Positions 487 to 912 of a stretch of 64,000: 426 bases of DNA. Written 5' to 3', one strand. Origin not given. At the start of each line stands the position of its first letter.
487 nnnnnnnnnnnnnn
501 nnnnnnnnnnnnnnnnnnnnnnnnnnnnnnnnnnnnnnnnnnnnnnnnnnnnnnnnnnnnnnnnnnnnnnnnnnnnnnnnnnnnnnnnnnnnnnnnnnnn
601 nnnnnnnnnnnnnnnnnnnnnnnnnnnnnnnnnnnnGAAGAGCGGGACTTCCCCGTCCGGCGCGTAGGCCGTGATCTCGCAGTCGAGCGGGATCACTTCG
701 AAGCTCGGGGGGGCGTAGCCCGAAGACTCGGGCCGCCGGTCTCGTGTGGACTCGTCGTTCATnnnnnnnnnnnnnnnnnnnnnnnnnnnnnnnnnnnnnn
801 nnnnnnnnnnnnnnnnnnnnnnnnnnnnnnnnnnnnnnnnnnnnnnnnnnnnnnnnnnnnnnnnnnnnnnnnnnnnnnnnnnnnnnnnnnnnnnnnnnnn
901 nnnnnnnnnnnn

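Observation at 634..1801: Unannotated 42-aa ORF with a PqqA-like E-x3-Y core and two acidic YAP motifs, packed between a sulfotransferase and a DUF502 gene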

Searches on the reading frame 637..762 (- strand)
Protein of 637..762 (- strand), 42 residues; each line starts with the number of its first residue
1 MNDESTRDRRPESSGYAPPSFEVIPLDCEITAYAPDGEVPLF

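Call 3: search_protein_families(library=pfam, proteins=[window:637-762:-], max_evalue=10)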
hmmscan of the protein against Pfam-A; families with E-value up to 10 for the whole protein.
seq(42 aa): 0 families

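Call 4: search_protein_families(library=ncbifam, proteins=[window:637-762:-], max_evalue=10)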
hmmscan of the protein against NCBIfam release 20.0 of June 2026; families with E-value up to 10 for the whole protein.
seq(42 aa): 0 families

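Call 6: find_homologous_proteins(query=window:637-762:-, max_evalue=10)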
Query seq(42 aa) (42 aa): 128 proteins with E <= 10 among 128 candidates; the best 120 are listed.
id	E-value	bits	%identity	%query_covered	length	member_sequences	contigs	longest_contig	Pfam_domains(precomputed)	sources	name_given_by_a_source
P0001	5.4e-21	90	100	100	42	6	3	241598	-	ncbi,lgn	-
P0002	5.7e-11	59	68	100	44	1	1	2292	-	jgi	jgi:hypothetical protein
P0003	8.2e-11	58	73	100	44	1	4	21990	-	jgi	jgi:hypothetical protein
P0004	1.2e-9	55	72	100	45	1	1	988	-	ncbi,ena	-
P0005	7.6e-9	52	63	98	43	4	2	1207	-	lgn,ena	-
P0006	7.8e-9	52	78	83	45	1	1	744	-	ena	-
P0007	9.8e-9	52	74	83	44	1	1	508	-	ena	-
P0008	1.2e-8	52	64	100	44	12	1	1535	-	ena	-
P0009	1.5e-8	51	66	100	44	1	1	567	-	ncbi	-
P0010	1.7e-8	51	67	100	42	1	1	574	-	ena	-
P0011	2.0e-8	51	85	64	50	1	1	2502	-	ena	-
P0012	2.0e-8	51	67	100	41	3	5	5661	-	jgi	jgi:hypothetical protein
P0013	2.0e-8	51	64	100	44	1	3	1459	-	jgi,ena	-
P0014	2.6e-8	51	81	74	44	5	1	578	-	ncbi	-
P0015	4.9e-8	50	83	69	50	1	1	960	-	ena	-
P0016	5.2e-8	50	76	79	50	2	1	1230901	-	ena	-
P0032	1.8e-7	48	61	90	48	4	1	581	-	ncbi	-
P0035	1.9e-7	48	69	88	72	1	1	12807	-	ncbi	-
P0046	3.7e-7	47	74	74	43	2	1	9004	-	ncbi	-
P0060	9.4e-7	46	77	74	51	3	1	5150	-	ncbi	-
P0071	2.1e-6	45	62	100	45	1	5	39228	-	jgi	jgi:hypothetical protein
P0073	2.4e-6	45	64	86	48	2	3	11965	-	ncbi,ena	-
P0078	3.6e-6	44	62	100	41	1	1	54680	-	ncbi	-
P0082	4.2e-6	44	71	74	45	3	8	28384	-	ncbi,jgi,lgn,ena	jgi:hypothetical protein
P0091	7.6e-6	43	78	64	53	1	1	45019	-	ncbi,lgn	-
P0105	2.1e-5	42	88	57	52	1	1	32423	-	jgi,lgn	-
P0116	1.0e-4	40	71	74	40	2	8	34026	-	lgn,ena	-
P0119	1.3e-4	39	83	57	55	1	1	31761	-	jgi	jgi:coenzyme PQQ precursor peptide PqqA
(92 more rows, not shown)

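Call 9: find_encoding_contigs(protein=P0016, flank=10000, max_places=3)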
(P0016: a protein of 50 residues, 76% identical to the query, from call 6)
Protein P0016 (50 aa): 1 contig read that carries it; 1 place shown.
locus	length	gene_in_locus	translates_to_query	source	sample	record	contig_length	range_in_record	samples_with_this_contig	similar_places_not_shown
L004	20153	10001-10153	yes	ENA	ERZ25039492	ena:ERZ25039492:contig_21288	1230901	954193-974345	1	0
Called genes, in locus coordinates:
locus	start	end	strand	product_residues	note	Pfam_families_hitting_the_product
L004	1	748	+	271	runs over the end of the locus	-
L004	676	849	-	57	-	-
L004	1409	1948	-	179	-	PF08534:Redoxin, PF00578:AhpC-TSA, PF13098:Thioredoxin_2, PF00085:Thioredoxin, PF13905:Thioredoxin_8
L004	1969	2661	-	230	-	PF02683:DsbD_TM, PF13386:DsbD_2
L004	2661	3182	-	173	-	-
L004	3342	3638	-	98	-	PF22769:DCD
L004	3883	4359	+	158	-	PF03009:GDPD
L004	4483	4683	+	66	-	PF03009:GDPD, PF13653:GDPD_2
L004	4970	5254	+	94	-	-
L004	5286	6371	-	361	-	PF08331:QueG_DUF1730, PF13187:Fer4_9 (faint), PF00037:Fer4 (faint), PF13484:Fer4_16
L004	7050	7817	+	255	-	PF00232:Glyco_hydro_1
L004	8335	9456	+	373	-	PF02163:Peptidase_M50 (weak)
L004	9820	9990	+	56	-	PF00571:CBS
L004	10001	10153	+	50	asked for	-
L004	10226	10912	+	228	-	-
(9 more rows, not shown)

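Call 10: find_encoding_contigs(protein=P0119, flank=10000, max_places=3)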
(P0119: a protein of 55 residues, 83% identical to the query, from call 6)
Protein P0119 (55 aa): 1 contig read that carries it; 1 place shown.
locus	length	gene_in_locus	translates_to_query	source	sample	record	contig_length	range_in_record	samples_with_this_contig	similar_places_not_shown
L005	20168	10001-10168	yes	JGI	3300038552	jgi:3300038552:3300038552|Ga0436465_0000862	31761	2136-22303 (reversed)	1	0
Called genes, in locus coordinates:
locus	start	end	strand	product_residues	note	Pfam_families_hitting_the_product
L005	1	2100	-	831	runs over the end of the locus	PF04453:LptD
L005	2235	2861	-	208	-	PF00027:cNMP_binding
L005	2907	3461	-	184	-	PF00578:AhpC-TSA, PF02630:SCO1-SenC (weak), PF08534:Redoxin, PF00085:Thioredoxin (weak), PF13098:Thioredoxin_2, PF13905:Thioredoxin_8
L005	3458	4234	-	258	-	PF02683:DsbD_TM, PF13386:DsbD_2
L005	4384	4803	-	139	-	-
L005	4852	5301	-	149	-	PF02580:Tyr_Deacylase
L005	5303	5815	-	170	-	PF22769:DCD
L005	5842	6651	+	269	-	PF03009:GDPD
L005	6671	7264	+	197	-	PF13489:Methyltransf_23 (faint), PF08241:Methyltransf_11, PF13649:Methyltransf_25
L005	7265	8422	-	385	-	PF08331:QueG_DUF1730, PF13183:Fer4_8 (faint), PF13484:Fer4_16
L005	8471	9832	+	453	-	PF00232:Glyco_hydro_1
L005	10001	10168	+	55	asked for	-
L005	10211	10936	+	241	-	PF04367:DUF502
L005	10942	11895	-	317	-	PF02674:Colicin_V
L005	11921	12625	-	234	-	PF07885:Ion_trans_2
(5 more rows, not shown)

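Call 11: find_encoding_contigs(protein=P0078, flank=10000, max_places=2)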
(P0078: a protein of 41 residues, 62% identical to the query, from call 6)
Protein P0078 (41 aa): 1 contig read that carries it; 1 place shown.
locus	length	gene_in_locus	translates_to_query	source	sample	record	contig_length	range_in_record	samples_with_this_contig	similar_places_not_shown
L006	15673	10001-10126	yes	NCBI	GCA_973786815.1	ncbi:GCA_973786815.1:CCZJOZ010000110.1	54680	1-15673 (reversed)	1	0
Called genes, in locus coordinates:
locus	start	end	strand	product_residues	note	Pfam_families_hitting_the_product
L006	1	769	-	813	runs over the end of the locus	PF04453:LptD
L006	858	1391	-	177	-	PF00027:cNMP_binding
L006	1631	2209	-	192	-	PF00578:AhpC-TSA, PF08534:Redoxin, PF13098:Thioredoxin_2 (weak), PF00085:Thioredoxin, PF13905:Thioredoxin_8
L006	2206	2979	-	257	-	PF02683:DsbD_TM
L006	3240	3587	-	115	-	-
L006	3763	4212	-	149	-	PF02580:Tyr_Deacylase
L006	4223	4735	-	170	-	PF22769:DCD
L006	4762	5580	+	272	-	PF03009:GDPD, PF13653:GDPD_2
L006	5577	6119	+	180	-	PF08241:Methyltransf_11 (weak), PF13649:Methyltransf_25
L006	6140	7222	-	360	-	PF08331:QueG_DUF1730, PF13183:Fer4_8 (faint), PF13484:Fer4_16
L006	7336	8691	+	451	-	PF00232:Glyco_hydro_1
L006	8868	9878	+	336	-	PF00685:Sulfotransfer_1, PF13469:Sulfotransfer_3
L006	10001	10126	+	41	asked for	-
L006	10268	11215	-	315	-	PF02674:Colicin_V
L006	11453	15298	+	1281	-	PF00370:FGGY_N, PF02782:FGGY_C, PF00389:2-Hacid_dh, PF02826:2-Hacid_dh_C, PF02036:SCP2, PF00596:Aldolase_II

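Call 12: find_encoding_contigs(protein=P0091, flank=10000, max_places=2)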
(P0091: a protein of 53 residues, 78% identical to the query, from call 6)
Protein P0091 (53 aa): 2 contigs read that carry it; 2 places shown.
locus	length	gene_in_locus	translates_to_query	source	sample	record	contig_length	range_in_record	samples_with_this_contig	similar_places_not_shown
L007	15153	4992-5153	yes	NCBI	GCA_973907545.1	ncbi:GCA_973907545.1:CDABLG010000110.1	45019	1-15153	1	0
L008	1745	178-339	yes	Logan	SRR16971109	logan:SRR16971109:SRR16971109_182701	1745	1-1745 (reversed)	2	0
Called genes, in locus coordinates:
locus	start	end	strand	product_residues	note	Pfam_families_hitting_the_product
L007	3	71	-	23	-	?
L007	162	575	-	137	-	PF02580:Tyr_Deacylase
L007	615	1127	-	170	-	PF22769:DCD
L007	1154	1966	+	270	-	PF03009:GDPD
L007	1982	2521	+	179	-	PF08241:Methyltransf_11 (weak), PF13649:Methyltransf_25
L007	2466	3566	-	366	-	PF08331:QueG_DUF1730, PF13183:Fer4_8 (faint), PF00037:Fer4 (faint), PF13484:Fer4_16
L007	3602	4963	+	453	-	PF00232:Glyco_hydro_1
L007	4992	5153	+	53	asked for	-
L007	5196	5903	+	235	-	PF04367:DUF502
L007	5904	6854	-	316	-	PF02674:Colicin_V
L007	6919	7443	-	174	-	PF00753:Lactamase_B (faint)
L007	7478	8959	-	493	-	PF00884:Sulfatase, PF01663:Phosphodiest (weak), PF16347:SGSH_C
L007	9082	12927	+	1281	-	PF00370:FGGY_N, PF02782:FGGY_C, PF00389:2-Hacid_dh, PF02826:2-Hacid_dh_C, PF02036:SCP2, PF00596:Aldolase_II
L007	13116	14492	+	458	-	PF00069:Pkinase, PF07714:PK_Tyr_Ser-Thr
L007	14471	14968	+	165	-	-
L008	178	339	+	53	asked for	-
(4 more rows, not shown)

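Call 13: find_encoding_contigs(protein=P0116, flank=10000, max_places=3)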
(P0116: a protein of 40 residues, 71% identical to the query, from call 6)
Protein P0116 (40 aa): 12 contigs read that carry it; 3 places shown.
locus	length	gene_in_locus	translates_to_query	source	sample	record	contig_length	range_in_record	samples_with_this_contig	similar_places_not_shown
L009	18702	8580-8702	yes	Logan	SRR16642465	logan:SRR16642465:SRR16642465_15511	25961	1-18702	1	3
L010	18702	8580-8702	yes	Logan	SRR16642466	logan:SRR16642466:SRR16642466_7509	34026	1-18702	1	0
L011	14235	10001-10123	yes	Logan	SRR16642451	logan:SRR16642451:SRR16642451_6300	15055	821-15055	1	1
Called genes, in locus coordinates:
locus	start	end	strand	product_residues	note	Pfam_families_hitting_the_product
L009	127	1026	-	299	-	PF01263:Aldose_epim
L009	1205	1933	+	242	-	PF07238:PilZ (weak)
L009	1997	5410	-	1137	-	PF10282:Lactonase (faint)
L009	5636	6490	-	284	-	PF08668:HDOD, PF01966:HD (weak)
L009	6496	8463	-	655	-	PF05157:MshEN, PF00437:T2SSE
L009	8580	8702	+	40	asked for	-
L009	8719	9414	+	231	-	-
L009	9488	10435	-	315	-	PF00072:Response_reg, PF00990:GGDEF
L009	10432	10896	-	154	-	PF00072:Response_reg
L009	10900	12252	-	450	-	PF00989:PAS, PF08448:PAS_4, PF13426:PAS_9, PF00512:HisKA, PF02518:HATPase_c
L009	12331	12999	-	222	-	PF02798:GST_N, PF13417:GST_N_3, PF13409:GST_N_2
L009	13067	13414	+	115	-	PF04020:Phage_holin_4_2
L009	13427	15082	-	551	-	PF28550:DUF8436 (weak), PF00890:FAD_binding_2 (faint), PF01266:DAO (faint), PF01494:FAD_binding_3, PF03486:HI0933_like (faint), PF07992:Pyr_redox_2 (faint), PF21688:FAD-depend_C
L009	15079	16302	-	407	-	PF22020:RlmL_1st, PF01170:UPF0020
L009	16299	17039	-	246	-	PF04402:SIMPL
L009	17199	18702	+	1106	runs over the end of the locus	PF06980:DUF1302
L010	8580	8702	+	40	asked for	-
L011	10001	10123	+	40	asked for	-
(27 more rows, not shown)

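Call 15: find_encoding_contigs(protein=P0071, flank=10000, max_places=3)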
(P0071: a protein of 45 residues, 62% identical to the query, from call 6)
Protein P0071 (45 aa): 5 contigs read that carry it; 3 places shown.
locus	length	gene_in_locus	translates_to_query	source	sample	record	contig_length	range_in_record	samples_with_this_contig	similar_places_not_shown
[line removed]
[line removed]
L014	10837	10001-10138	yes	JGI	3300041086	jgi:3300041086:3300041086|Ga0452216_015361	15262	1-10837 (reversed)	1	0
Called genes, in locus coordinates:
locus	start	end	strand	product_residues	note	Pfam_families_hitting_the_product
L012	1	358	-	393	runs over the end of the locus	?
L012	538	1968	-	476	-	PF00224:PK, PF02887:PK_C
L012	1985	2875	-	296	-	PF01545:Cation_efflux, PF16916:ZT_dimer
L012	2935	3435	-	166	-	-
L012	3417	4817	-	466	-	PF00069:Pkinase, PF07714:PK_Tyr_Ser-Thr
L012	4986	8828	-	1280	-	PF00370:FGGY_N, PF02782:FGGY_C, PF00389:2-Hacid_dh, PF02826:2-Hacid_dh_C, PF02036:SCP2, PF00596:Aldolase_II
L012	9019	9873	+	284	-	PF02674:Colicin_V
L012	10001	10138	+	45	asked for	-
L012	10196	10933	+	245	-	PF04367:DUF502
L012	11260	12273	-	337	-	PF00685:Sulfotransfer_1, PF13469:Sulfotransfer_3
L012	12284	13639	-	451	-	PF00232:Glyco_hydro_1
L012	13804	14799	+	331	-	PF13183:Fer4_8 (faint), PF13237:Fer4_10 (faint), PF00037:Fer4 (faint), PF13484:Fer4_16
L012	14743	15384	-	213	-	PF08241:Methyltransf_11 (weak), PF13649:Methyltransf_25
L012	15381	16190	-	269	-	PF03009:GDPD, PF13653:GDPD_2 (weak)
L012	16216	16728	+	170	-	PF22769:DCD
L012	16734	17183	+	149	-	PF02580:Tyr_Deacylase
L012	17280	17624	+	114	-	-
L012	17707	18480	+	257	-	PF02683:DsbD_TM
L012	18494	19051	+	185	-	PF00578:AhpC-TSA, PF08534:Redoxin, PF00085:Thioredoxin (weak), PF13098:Thioredoxin_2 (weak), PF13905:Thioredoxin_8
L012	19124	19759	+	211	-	PF00027:cNMP_binding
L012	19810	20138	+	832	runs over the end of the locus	PF04453:LptD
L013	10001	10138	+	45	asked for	-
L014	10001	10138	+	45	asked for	-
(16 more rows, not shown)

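Call 16: find_encoding_contigs(protein=P0105, flank=10000, max_places=2)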
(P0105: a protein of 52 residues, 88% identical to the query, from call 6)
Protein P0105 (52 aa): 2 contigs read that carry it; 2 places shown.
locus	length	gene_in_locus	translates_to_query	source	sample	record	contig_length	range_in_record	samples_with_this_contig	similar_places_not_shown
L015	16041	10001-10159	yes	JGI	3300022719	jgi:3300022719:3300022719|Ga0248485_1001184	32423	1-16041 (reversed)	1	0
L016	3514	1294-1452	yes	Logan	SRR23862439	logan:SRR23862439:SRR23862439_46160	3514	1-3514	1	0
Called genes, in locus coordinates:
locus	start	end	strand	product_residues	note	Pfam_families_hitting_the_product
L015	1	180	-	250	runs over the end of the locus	PF00376:MerR (weak), PF13411:MerR_1, PF28507:Rv1828_C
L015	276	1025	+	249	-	PF02353:CMAS (weak), PF13489:Methyltransf_23, PF08241:Methyltransf_11, PF08242:Methyltransf_12, PF13649:Methyltransf_25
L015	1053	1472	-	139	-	PF00903:Glyoxalase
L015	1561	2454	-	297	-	PF01263:Aldose_epim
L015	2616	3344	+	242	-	PF07238:PilZ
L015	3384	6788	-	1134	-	PF02412:TSP_3 (faint)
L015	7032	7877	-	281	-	PF08668:HDOD, PF01966:HD (faint)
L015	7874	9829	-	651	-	PF05157:MshEN, PF00437:T2SSE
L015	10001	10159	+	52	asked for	-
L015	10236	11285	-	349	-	PF00111:Fer2, PF00970:FAD_binding_6, PF00175:NAD_binding_1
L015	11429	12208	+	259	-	-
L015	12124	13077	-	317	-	PF00072:Response_reg, PF00990:GGDEF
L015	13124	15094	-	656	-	PF00989:PAS, PF08448:PAS_4, PF13426:PAS_9, PF00512:HisKA (weak), PF02518:HATPase_c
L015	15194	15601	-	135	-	PF04379:DUF525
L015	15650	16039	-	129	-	?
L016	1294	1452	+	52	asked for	-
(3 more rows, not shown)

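Call 18: find_related_loci(query=A1, collection=genome_contigs, flank=10000)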
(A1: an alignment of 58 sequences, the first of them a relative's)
Query A1 (42 aa) in genome_contigs; peptide patterns used: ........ (x = any residue, [..] = any of these).
13 stretches matched a pattern; 10 encode a relative of the query (tblastn E <= 1e-3); 10 distinct loci.
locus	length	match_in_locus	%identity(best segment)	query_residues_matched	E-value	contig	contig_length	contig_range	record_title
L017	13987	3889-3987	76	10-42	5e-14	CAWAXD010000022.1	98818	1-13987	MAG: uncultured delta proteobacterium isolate MFD05942.bin.2.221 genome assembly, contig: contig_6949, whole genome shot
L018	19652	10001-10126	62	1-42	4e-13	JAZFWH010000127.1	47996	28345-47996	MAG: Myxococcota bacterium isolate BS3bin.41 BS3bin.41_127, whole genome shotgun sequence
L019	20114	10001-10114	68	8-42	1e-12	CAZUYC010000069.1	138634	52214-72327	MAG TPA_asm: uncultured Spirochaetales bacterium isolate binchicken_co165_278 genome assembly, contig: k141_2379005, who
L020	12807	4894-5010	69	6-42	2e-12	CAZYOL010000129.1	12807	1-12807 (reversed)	MAG TPA_asm: uncultured Spirochaetales bacterium isolate SRP128890_co1_175 genome assembly, contig: NODE_7337_length_128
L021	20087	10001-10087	79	14-42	2e-12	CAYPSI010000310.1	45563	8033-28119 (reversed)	MAG TPA_asm: uncultured Spirochaetales bacterium isolate binchicken_co165_279 genome assembly, contig: k141_2253395, who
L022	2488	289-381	75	11-42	4e-11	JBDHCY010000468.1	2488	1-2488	MAG: Gemmatimonadota bacterium isolate M8-32_Bin_138 M8-32_Bin_138_scaffold_278113, whole genome shotgun sequence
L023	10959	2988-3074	76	14-42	5e-11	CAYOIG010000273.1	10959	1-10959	MAG TPA_asm: uncultured Myxococcaceae bacterium isolate binchicken_co200_19 genome assembly, contig: k141_1008612, whole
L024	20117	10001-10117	62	4-42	3e-10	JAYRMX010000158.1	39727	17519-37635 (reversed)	MAG: Myxococcota bacterium isolate XM2_XAASGE4bin.13 k141_549202, whole genome shotgun sequence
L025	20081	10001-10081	74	16-42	6e-10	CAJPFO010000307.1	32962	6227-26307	Myxococcaceae bacterium genome assembly, contig: CONTIG_307, whole genome shotgun sequence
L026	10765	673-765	71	11-41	2e-9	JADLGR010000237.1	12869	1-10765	MAG: Deltaproteobacteria bacterium isolate SJ448 c_000000601626, whole genome shotgun sequence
